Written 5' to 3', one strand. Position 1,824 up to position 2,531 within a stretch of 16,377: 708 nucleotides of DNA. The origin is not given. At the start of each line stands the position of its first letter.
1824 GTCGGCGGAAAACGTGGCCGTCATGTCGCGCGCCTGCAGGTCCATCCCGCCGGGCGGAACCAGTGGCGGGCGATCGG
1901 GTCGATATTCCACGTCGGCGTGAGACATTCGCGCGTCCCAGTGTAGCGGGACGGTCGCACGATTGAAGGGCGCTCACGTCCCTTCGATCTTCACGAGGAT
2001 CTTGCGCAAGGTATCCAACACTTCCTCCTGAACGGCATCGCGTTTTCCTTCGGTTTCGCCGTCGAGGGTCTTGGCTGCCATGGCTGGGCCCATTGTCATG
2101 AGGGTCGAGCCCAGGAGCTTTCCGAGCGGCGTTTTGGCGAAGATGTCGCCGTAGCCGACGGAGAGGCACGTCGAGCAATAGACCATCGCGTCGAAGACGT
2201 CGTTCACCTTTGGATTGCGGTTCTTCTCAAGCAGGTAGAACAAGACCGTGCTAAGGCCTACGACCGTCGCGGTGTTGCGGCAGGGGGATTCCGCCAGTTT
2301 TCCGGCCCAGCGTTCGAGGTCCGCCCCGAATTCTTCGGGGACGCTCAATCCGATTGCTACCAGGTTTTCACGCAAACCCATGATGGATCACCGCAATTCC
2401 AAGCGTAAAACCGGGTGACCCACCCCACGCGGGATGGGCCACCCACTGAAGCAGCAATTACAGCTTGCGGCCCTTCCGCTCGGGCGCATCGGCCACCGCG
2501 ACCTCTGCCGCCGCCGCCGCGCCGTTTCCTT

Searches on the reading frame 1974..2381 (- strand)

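Call 55: search_protein_families(library=padloc, proteins=[window:1974-2381:-], max_evalue=0.01)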
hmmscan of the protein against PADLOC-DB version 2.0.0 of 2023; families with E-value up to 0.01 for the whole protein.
window:1974-2381:- (135 aa): 0 families

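Call 73: search_protein_families(library=pfam, proteins=[window:1974-2381:-], max_evalue=0.01)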
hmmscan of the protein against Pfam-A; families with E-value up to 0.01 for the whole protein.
window:1974-2381:- (135 aa): 1 family
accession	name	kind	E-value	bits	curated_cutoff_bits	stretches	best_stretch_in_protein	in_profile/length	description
PF07885.22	Ion_trans_2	-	2e-08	34.4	22.5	1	41-101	6-65/79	Ion channel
